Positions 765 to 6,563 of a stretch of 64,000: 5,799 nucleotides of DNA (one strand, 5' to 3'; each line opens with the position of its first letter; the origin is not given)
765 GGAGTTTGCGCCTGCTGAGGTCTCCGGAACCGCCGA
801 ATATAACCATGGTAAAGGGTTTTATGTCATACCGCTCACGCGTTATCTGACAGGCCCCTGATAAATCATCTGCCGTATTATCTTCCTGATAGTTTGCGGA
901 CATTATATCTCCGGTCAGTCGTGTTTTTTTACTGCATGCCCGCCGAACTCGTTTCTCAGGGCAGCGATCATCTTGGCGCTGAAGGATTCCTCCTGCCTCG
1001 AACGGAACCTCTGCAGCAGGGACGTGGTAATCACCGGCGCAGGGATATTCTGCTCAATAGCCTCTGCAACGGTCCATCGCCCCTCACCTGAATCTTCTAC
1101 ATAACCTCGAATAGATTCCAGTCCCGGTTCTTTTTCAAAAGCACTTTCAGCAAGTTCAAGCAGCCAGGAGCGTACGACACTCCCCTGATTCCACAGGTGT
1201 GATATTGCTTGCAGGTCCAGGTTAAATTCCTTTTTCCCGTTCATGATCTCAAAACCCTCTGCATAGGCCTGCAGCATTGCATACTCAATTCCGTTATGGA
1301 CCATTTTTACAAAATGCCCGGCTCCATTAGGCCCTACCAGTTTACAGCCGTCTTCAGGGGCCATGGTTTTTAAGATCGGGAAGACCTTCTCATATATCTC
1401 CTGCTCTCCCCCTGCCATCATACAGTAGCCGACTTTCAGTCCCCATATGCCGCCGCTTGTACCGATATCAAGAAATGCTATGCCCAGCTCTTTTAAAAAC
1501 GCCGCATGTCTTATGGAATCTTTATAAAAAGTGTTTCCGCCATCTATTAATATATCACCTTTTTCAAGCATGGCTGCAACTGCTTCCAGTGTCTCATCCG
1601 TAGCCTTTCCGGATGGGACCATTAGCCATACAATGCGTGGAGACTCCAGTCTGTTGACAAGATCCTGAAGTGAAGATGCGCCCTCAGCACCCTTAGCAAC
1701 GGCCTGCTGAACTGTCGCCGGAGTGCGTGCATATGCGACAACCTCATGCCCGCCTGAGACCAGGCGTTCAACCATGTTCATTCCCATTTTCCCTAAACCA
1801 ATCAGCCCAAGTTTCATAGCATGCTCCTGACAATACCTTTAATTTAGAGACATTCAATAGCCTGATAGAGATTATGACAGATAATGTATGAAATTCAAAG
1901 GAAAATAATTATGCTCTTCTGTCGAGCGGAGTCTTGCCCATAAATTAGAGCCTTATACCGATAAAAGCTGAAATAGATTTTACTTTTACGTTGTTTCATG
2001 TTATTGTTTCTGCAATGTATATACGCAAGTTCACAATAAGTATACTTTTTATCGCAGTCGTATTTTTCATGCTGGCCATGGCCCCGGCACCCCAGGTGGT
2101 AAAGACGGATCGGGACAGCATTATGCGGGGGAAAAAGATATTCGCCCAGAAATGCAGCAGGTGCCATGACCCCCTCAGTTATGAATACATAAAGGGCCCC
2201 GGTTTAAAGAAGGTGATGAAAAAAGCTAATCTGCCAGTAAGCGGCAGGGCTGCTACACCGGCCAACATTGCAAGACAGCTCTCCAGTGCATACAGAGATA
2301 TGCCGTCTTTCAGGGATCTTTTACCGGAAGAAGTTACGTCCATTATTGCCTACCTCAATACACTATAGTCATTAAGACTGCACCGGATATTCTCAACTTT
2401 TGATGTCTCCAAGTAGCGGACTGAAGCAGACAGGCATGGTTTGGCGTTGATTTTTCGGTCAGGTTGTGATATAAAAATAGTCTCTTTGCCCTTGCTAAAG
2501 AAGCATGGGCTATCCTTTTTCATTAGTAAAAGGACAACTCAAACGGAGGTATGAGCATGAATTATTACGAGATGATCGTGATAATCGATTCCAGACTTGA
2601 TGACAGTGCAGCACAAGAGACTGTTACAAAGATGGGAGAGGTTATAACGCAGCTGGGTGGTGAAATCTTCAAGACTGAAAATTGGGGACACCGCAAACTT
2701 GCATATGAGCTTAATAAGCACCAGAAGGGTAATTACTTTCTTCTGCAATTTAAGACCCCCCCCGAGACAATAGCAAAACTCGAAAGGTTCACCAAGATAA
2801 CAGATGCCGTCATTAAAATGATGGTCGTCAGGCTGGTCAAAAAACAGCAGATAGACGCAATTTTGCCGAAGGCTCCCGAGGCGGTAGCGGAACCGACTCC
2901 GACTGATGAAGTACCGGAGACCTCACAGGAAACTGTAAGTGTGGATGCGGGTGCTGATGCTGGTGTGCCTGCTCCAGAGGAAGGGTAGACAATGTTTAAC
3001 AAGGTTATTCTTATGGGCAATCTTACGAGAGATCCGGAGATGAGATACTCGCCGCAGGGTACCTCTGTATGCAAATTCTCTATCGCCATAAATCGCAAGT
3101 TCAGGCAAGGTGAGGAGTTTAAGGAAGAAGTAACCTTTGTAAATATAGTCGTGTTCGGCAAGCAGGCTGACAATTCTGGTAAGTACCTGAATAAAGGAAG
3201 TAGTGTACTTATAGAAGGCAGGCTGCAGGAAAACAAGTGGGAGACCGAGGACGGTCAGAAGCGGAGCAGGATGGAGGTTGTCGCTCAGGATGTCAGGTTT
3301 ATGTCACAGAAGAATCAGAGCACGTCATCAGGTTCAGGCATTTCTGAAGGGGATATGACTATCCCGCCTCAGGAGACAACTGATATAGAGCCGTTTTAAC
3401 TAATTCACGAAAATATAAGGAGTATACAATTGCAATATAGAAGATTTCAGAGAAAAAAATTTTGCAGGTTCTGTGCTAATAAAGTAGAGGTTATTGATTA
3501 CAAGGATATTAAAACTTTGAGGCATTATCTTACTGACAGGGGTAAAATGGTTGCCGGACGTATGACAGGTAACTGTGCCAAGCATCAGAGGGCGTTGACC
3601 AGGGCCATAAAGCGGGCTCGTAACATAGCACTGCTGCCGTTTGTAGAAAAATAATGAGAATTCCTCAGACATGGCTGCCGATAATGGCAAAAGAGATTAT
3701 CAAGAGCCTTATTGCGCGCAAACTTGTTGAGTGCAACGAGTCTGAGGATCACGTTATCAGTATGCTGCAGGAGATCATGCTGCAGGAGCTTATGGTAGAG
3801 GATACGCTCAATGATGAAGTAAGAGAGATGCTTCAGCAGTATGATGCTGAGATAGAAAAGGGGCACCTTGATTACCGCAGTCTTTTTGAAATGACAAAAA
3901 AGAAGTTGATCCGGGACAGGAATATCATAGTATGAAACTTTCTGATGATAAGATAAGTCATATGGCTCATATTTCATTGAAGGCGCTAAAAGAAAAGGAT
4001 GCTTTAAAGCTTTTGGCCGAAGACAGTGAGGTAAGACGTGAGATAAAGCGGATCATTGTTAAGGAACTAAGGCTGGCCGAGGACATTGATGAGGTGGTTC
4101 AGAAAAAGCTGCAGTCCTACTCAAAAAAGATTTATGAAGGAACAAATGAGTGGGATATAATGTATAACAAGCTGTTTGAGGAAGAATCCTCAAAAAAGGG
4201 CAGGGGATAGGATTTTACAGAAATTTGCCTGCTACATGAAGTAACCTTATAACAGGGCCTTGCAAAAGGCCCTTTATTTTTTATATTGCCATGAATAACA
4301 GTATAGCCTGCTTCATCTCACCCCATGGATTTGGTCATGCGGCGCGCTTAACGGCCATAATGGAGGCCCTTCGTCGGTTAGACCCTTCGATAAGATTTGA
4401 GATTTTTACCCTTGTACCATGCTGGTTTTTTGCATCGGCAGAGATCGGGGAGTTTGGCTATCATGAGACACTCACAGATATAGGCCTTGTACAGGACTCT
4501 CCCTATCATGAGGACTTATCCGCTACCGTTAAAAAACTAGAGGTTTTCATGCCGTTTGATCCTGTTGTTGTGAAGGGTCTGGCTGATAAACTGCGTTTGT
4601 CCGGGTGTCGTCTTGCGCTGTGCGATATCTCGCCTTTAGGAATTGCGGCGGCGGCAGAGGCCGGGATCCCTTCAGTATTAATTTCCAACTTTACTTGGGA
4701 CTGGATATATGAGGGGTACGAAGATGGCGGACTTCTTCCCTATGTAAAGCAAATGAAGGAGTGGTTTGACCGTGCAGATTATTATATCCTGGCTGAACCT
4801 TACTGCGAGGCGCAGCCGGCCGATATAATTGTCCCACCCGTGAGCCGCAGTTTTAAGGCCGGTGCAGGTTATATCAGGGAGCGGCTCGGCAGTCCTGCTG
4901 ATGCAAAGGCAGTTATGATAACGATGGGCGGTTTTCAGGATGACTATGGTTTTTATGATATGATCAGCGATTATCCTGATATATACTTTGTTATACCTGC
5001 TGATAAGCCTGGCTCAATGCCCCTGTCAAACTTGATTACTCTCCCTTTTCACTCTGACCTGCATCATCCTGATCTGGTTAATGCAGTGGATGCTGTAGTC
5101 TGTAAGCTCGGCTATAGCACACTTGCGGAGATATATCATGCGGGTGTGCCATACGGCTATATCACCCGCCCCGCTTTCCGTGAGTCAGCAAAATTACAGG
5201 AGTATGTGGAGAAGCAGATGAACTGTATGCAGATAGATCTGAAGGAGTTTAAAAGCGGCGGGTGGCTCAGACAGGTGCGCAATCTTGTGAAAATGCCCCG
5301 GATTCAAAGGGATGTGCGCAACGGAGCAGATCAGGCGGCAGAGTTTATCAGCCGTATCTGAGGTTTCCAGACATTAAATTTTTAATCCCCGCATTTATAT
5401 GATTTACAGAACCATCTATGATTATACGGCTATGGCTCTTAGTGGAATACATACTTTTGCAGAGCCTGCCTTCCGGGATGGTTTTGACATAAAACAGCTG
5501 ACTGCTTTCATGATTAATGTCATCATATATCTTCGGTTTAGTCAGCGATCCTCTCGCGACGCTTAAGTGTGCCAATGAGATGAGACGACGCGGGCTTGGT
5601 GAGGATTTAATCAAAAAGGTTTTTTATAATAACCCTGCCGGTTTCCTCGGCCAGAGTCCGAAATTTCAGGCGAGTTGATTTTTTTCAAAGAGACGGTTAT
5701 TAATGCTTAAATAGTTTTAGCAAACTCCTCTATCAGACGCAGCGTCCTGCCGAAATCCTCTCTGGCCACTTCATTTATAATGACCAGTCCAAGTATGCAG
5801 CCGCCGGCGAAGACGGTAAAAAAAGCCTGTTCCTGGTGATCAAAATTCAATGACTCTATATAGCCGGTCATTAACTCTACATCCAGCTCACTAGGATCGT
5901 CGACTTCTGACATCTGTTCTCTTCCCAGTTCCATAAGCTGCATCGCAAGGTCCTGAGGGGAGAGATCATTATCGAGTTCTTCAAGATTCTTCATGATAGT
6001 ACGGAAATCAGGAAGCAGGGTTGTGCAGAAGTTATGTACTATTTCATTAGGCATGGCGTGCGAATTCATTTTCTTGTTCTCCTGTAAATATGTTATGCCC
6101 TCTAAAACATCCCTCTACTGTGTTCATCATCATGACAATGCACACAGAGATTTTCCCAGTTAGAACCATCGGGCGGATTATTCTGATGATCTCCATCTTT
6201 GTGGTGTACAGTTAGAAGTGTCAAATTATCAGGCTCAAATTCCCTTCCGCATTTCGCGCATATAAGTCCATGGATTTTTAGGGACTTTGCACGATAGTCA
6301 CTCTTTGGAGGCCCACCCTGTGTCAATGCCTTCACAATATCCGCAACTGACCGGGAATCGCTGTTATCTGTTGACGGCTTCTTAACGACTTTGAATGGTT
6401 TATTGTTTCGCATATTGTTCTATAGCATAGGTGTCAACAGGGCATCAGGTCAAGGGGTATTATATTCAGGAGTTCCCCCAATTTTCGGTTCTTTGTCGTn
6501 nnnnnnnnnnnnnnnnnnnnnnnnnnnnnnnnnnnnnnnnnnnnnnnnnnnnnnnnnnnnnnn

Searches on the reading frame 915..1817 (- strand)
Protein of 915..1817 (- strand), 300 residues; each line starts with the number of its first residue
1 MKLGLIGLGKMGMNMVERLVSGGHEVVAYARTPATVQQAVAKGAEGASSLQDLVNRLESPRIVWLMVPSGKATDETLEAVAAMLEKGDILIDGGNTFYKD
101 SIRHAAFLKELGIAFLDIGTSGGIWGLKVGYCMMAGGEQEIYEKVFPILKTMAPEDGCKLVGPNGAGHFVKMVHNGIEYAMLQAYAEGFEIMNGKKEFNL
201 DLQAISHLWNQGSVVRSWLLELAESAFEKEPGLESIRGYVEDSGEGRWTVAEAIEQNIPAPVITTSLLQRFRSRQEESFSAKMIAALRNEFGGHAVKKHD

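Call 47: search_protein_families(library=pfam, proteins=[window:915-1817:-], max_evalue=0.0001)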
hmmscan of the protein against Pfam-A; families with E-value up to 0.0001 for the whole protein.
window:915-1817:- (300 aa): 4 families
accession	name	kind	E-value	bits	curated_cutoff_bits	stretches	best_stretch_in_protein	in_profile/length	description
PF03446.21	NAD_binding_2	-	3.8e-43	147.7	21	1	2-154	1-154/161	NAD binding domain of 6-phosphogluconate dehydrogenase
PF00393.24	6PGD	-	3.4e-24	86.2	27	1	167-277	1-117/290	6-phosphogluconate dehydrogenase, C-terminal domain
PF03807.23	F420_oxidored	-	6.5e-07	30.3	21.6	1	2-93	1-91/94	NADP oxidoreductase coenzyme F420-dependent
PF02826.25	2-Hacid_dh_C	-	1.7e-06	28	25.1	1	2-92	38-125/178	D-isomer specific 2-hydroxyacid dehydrogenase, NAD binding domain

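Call 78: find_encoding_contigs(protein=window:915-1817:-, flank=10000, max_places=2)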
Protein window:915-1817:- (300 aa): 7 contigs read that carry it; 2 places shown.
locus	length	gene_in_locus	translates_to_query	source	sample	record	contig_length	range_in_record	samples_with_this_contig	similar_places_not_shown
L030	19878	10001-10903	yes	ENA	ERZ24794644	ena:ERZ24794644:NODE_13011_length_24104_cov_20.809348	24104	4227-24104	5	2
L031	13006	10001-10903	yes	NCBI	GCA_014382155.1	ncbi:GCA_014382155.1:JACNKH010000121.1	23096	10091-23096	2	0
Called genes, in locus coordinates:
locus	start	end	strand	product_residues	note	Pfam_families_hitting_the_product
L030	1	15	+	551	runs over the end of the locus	PF05157:MshEN (weak), PF00437:T2SSE, PF13191:AAA_16 (weak)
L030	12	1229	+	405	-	PF28597:T2SSF_N, PF00482:T2SSF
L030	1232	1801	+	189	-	-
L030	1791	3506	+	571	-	PF00263:Secretin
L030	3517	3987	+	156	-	PF08238:Sel1 (weak)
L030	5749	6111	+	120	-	-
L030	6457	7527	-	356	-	-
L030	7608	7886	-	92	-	PF04368:DUF507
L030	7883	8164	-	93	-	PF04368:DUF507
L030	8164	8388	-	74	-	PF01084:Ribosomal_S18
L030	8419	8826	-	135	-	PF00436:SSB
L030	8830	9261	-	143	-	PF01250:Ribosomal_S6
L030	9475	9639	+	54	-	-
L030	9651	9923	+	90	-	-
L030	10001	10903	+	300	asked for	PF02826:2-Hacid_dh_C (weak), PF03446:NAD_binding_2, PF03807:F420_oxidored (weak), PF00393:6PGD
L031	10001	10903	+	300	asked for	PF02826:2-Hacid_dh_C (weak), PF03446:NAD_binding_2, PF03807:F420_oxidored (weak), PF00393:6PGD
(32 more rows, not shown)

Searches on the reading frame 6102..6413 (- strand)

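Call 72: search_protein_families(library=pfam, proteins=[window:6102-6413:-], max_evalue=0.001)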
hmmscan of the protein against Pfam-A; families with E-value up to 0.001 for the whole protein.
window:6102-6413:- (103 aa): 1 family
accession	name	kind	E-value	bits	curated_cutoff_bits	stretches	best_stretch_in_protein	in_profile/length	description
PF01844.29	HNH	-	6.7e-10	39.4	21.4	1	52-100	1-47/47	HNH endonuclease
